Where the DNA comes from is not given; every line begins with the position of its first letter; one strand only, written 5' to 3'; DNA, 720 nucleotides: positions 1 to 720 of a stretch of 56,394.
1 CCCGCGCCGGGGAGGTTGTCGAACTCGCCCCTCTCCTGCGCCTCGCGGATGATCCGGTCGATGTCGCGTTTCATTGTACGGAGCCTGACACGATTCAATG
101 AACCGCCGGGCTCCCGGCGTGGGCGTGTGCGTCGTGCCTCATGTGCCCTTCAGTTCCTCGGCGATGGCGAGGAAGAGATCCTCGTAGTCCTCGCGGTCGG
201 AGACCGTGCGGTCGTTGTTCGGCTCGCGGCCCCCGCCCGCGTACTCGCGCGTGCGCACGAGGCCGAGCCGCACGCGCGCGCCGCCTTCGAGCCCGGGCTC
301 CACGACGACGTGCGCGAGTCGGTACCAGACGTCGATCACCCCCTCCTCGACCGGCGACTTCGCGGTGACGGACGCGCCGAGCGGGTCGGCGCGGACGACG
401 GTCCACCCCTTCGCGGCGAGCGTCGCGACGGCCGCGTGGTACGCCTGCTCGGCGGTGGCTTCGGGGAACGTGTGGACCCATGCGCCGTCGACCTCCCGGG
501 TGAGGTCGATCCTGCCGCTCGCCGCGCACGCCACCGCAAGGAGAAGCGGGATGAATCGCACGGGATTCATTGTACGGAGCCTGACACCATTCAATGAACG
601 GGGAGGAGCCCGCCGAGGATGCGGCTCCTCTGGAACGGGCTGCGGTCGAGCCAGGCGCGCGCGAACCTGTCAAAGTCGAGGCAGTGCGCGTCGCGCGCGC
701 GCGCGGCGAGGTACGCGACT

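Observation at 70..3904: Four copies of a 33-bp AT-rich palindromic element clustered in 4 kb, including an inverted pair forming a compound hairpin between convergent genes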

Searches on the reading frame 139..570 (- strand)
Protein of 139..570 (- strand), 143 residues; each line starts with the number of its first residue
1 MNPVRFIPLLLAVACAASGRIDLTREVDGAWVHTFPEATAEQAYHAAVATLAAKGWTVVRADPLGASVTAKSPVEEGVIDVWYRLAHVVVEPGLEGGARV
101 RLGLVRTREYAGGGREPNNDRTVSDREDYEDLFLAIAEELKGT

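Call 31: search_protein_families(library=pfam, proteins=[window:139-570:-], max_evalue=0.01)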
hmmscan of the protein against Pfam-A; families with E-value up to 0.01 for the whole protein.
window:139-570:- (143 aa): 0 families

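Call 32: find_homologous_proteins(query=window:139-570:-, max_evalue=0.00001)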
Query window:139-570:- (143 aa): 40 proteins with E <= 0.00001 among 361 candidates.
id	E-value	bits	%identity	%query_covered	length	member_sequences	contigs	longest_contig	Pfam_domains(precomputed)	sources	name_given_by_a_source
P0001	2.1e-88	311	100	100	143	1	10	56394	-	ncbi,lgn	-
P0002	1.1e-74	267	88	96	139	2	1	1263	-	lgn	-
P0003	1.4e-73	263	86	97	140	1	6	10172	-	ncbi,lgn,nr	ncbi:MAG: hypothetical protein L6Q95_04135 [Planctomycetes bacterium]|nr:hypothetical protein [Planc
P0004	2.7e-73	263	86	97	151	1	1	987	-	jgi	jgi:hypothetical protein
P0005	1.3e-71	257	81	96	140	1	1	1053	-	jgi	jgi:hypothetical protein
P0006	2.0e-71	256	84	99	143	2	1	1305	-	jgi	jgi:hypothetical protein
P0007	3.8e-70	252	82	97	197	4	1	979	-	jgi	jgi:hypothetical protein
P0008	1.3e-66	241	75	97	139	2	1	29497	-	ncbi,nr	ncbi:MAG TPA: hypothetical protein VFY93_14610 [Planctomycetota bacterium]|nr:hypothetical protein [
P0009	3.3e-66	240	74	98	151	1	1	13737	-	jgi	jgi:hypothetical protein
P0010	4.0e-66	239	75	99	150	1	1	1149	-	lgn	-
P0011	4.2e-66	239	83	90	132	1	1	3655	-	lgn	-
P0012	4.4e-66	239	78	88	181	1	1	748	-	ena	-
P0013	2.9e-65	237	78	87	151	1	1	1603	-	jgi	-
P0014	1.1e-64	235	92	80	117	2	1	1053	-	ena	-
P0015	4.6e-63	229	75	87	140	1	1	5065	-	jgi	-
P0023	3.3e-57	210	71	86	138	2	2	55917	-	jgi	-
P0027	2.0e-55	205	72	86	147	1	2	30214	-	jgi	jgi:hypothetical protein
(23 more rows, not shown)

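Call 33: find_encoding_contigs(protein=P0001, flank=5000, max_places=10)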
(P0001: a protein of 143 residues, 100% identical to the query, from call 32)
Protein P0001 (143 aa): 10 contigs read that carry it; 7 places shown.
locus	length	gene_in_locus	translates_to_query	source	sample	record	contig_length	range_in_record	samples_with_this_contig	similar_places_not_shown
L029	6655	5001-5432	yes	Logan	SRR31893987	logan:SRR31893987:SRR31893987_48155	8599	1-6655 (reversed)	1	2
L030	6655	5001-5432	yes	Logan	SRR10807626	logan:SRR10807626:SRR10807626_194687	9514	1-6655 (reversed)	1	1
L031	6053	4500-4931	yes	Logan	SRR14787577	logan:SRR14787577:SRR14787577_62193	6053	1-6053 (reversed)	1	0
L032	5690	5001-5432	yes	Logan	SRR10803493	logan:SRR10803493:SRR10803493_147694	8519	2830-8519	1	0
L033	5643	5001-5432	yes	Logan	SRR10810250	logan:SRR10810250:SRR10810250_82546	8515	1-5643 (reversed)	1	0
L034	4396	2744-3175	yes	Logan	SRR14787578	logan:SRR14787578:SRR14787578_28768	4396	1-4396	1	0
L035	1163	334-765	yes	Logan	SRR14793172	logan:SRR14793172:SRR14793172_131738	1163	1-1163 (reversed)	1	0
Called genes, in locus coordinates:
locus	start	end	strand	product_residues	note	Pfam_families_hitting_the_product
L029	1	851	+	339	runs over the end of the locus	PF04613:LpxD (weak), PF25087:GMPPB_C (weak), PF25084:LbH_EIF2B (faint), PF14602:Hexapep_2 (faint), PF00132:Hexapep (weak)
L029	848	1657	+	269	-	PF19420:DDAH_eukar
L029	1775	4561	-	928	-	PF02369:Big_1 (faint), PF10670:DUF4198 (faint), PF20598:DUF6795 (faint), PF11974:bMG3 (faint), PF13620:CarboxypepD_reg (weak), PF13715:CarbopepD_reg_2 (faint), PF13620:CarboxypepD_reg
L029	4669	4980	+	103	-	-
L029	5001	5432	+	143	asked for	-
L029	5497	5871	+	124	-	PF09350:DJC28_CD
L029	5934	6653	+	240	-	?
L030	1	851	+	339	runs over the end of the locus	PF04613:LpxD (weak), PF25087:GMPPB_C (weak), PF25084:LbH_EIF2B (faint), PF14602:Hexapep_2 (faint), PF00132:Hexapep (weak)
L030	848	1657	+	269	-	PF19420:DDAH_eukar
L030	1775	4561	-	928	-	PF02369:Big_1 (faint), PF10670:DUF4198 (faint), PF20598:DUF6795 (faint), PF11974:bMG3 (faint), PF13620:CarboxypepD_reg (weak), PF13715:CarbopepD_reg_2 (faint), PF13620:CarboxypepD_reg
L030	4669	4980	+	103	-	-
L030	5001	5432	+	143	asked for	-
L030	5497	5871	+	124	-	PF09350:DJC28_CD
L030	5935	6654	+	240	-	?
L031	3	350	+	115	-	?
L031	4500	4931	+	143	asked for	-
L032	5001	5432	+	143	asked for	-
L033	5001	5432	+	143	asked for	-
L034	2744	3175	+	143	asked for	-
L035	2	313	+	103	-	?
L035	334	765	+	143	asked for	-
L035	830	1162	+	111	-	?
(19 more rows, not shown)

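Call 34: find_encoding_contigs(protein=P0008, flank=6000, max_places=2)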
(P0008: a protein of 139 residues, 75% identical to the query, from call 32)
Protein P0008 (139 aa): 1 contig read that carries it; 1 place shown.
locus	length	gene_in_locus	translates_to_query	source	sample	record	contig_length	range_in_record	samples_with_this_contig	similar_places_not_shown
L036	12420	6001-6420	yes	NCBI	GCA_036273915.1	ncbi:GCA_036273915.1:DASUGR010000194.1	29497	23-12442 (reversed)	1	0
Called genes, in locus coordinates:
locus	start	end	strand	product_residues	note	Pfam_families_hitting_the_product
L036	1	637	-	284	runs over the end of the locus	-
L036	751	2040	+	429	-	PF12483:GIDE, PF04011:LemA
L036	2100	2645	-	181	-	PF05685:Uma2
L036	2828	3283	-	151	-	PF00583:Acetyltransf_1, PF13673:Acetyltransf_10, PF13508:Acetyltransf_7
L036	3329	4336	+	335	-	PF04613:LpxD (weak), PF00132:Hexapep (faint), PF25084:LbH_EIF2B (faint), PF25087:GMPPB_C (weak)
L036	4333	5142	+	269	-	PF19420:DDAH_eukar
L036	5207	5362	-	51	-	-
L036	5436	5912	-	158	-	-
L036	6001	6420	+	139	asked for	-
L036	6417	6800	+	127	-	PF09350:DJC28_CD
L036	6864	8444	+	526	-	PF01293:PEPCK_ATP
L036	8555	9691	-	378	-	PF00254:FKBP_C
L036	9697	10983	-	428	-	PF07690:MFS_1, PF11700:ATG22 (weak), PF07690:MFS_1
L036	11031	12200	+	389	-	-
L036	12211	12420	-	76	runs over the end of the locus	?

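Call 35: find_encoding_contigs(protein=P0009, flank=6000, max_places=2)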
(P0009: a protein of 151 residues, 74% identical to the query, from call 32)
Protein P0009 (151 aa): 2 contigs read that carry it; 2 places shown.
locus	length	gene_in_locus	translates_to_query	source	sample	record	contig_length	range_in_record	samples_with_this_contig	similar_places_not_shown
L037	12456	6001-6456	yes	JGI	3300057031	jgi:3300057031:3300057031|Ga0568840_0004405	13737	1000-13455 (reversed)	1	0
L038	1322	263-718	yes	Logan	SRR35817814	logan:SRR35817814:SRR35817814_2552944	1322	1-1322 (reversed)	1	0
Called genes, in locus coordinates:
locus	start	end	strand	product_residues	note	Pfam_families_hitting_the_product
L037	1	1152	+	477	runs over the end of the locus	?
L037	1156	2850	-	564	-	PF02472:ExbD (faint)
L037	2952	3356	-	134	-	PF01850:PIN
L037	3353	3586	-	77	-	PF02697:VAPB_antitox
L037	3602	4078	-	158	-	PF00583:Acetyltransf_1, PF13673:Acetyltransf_10, PF13508:Acetyltransf_7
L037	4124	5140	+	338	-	PF04613:LpxD (weak), PF25087:GMPPB_C (weak), PF25084:LbH_EIF2B (faint), PF00132:Hexapep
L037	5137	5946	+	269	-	PF19420:DDAH_eukar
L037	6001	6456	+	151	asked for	-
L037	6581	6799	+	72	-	-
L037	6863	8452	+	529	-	PF01293:PEPCK_ATP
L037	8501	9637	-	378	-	PF00254:FKBP_C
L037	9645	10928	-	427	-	PF07690:MFS_1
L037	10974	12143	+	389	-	-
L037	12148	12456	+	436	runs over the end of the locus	?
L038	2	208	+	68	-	?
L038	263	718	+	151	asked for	-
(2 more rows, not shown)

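Call 36: find_encoding_contigs(protein=P0023, flank=6000, max_places=2)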
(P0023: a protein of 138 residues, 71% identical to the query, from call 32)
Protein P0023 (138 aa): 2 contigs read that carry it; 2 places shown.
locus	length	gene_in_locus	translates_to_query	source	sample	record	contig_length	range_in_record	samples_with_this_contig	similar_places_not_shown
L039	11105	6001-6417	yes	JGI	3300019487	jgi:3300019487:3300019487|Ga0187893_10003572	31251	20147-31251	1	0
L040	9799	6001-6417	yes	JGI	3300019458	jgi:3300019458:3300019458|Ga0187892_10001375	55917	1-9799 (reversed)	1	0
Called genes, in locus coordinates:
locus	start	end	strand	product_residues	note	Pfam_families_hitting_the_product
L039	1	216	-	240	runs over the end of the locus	-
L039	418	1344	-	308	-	-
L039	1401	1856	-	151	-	PF00583:Acetyltransf_1, PF13673:Acetyltransf_10, PF13508:Acetyltransf_7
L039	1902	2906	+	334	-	PF04613:LpxD, PF25084:LbH_EIF2B (faint), PF25087:GMPPB_C (weak), PF14602:Hexapep_2 (faint), PF00132:Hexapep (weak)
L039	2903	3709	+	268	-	PF19420:DDAH_eukar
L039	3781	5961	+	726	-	-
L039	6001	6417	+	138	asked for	-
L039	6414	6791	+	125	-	PF09350:DJC28_CD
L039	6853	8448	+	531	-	PF01293:PEPCK_ATP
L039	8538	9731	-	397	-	PF00254:FKBP_C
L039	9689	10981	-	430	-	PF07690:MFS_1, PF11700:ATG22 (weak)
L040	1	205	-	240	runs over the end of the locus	-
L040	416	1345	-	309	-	-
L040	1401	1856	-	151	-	PF00583:Acetyltransf_1, PF13673:Acetyltransf_10, PF13508:Acetyltransf_7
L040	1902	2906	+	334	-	PF04613:LpxD, PF25084:LbH_EIF2B (faint), PF25087:GMPPB_C (weak), PF14602:Hexapep_2 (faint), PF00132:Hexapep (weak)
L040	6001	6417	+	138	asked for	-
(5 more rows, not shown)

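Call 37: find_encoding_contigs(protein=P0027, flank=6000, max_places=2)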
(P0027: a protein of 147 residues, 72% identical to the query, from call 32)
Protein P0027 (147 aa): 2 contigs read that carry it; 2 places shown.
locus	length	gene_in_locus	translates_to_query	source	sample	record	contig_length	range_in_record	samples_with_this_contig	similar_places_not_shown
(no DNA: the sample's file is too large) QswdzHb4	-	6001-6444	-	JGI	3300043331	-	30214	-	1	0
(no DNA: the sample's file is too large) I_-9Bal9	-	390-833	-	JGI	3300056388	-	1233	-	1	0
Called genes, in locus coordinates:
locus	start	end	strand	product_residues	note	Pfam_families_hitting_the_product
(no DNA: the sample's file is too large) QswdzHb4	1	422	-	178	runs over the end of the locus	PF05685:Uma2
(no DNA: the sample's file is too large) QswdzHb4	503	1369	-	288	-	-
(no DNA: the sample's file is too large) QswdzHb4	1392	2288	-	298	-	-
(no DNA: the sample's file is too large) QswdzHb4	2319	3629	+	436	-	PF12483:GIDE, PF04011:LemA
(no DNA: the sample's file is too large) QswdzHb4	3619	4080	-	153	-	PF00583:Acetyltransf_1, PF13673:Acetyltransf_10, PF13508:Acetyltransf_7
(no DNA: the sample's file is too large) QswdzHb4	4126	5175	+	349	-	-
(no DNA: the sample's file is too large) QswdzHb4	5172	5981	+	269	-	-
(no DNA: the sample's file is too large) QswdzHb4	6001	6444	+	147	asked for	-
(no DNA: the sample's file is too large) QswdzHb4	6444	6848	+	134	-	PF09350:DJC28_CD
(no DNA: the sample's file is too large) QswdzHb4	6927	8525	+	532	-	PF01293:PEPCK_ATP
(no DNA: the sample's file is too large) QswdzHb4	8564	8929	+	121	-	PF19942:DUF6404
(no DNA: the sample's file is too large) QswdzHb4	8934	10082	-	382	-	PF00254:FKBP_C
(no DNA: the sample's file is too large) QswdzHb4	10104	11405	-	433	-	PF07690:MFS_1, PF11700:ATG22 (weak)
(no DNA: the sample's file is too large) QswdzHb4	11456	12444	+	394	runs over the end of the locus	-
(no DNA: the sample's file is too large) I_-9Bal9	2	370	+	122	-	?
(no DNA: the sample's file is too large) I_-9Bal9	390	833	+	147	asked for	-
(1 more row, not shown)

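Call 55: list_cluster_members(proteins=[P0045, P0001, P0058, P0003])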
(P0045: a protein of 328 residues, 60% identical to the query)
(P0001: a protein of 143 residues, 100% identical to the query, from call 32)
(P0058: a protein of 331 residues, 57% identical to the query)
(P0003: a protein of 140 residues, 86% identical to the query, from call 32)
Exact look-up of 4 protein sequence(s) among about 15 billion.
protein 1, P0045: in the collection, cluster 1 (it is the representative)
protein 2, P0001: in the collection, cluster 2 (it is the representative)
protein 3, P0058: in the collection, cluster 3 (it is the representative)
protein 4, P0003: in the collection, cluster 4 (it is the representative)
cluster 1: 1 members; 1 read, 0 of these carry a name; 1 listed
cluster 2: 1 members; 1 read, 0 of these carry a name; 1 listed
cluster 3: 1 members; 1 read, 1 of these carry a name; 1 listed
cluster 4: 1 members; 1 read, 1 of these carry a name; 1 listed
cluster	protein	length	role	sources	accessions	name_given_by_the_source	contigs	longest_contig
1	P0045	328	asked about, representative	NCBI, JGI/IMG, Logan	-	-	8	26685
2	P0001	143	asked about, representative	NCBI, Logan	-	-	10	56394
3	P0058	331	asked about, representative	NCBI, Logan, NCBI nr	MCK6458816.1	MAG: transposase [Planctomycetes bacterium] | transposase [Planctomycetota bacterium]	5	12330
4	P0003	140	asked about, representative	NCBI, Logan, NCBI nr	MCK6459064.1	MAG: hypothetical protein L6Q95_04135 [Planctomycetes bacterium] | hypothetical protein [Planctomycetota bacterium]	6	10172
